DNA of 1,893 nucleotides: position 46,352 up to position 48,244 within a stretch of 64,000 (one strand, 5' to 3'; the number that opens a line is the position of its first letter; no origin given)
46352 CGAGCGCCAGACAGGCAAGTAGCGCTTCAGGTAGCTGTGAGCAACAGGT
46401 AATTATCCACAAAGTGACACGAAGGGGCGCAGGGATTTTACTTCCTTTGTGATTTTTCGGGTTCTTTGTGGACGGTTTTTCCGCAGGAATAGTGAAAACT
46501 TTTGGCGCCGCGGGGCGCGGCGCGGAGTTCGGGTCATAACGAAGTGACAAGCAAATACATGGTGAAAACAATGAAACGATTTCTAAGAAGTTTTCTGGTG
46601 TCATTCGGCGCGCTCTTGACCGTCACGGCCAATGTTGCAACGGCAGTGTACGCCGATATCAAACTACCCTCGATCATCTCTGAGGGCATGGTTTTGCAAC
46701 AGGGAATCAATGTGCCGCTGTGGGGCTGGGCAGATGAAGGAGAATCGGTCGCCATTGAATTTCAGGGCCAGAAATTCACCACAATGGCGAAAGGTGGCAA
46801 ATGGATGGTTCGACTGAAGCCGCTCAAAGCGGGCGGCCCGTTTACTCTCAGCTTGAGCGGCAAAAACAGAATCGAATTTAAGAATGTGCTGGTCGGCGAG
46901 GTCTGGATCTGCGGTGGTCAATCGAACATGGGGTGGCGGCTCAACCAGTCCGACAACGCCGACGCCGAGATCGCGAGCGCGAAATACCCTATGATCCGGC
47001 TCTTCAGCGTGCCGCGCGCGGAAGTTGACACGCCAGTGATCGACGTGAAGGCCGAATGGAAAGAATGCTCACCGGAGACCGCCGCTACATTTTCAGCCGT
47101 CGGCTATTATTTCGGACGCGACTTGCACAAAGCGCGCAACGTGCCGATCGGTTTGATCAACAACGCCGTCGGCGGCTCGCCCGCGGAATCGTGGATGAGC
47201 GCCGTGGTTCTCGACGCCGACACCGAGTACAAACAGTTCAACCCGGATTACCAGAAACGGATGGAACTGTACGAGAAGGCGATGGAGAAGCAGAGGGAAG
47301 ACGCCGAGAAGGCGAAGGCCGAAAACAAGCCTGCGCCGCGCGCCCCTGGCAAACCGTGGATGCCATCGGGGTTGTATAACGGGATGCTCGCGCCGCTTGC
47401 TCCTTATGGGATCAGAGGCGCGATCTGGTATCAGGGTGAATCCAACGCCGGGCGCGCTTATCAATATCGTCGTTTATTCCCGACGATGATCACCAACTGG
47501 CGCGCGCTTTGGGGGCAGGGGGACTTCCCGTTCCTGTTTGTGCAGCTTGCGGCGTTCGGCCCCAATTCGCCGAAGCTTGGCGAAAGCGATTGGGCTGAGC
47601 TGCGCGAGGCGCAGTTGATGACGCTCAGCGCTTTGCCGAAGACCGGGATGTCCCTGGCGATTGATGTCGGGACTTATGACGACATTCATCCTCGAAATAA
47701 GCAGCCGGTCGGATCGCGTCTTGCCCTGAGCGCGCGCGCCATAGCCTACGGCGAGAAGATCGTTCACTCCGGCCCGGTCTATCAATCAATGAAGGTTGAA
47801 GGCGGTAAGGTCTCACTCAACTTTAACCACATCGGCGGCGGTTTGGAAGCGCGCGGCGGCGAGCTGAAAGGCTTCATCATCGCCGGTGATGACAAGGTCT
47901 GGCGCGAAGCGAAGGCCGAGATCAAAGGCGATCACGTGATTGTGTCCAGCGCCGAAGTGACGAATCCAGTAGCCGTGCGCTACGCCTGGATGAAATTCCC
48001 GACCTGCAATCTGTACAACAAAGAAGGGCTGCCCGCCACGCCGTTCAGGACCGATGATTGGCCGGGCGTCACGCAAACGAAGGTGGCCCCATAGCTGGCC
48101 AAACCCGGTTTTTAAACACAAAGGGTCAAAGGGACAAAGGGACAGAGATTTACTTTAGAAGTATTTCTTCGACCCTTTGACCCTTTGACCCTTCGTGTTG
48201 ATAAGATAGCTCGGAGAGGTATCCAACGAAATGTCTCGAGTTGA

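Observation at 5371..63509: Window-wide class of hairpins whose arms are tandem arrays of 7-9-nt units ('periodic-arm hairpins')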

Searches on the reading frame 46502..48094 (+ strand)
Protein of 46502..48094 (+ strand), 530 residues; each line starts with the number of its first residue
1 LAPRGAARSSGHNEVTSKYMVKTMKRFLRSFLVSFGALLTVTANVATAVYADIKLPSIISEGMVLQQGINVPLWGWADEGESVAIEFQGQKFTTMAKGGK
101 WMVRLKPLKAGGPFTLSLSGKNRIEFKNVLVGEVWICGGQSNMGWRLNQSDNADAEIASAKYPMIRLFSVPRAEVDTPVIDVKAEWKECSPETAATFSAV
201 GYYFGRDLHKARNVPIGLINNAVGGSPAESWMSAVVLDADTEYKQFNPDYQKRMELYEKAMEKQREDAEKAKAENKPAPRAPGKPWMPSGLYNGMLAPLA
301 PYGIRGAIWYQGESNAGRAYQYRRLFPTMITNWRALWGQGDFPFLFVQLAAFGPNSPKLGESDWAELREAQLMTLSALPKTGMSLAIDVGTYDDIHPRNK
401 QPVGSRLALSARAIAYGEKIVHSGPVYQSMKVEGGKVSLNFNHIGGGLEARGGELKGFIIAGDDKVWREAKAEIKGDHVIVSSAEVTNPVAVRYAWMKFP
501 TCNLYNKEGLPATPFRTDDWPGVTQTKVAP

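Call 13: search_protein_families(library=pfam, proteins=[window:46502-48094:+])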
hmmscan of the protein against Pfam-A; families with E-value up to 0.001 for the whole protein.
window:46502-48094:+ (530 aa): 1 family
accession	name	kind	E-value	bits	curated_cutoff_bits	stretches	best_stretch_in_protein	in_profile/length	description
PF03629.24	SASA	-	4.5e-19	69.4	24.8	2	290-399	103-210/226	Carbohydrate esterase, sialic acid-specific acetylesterase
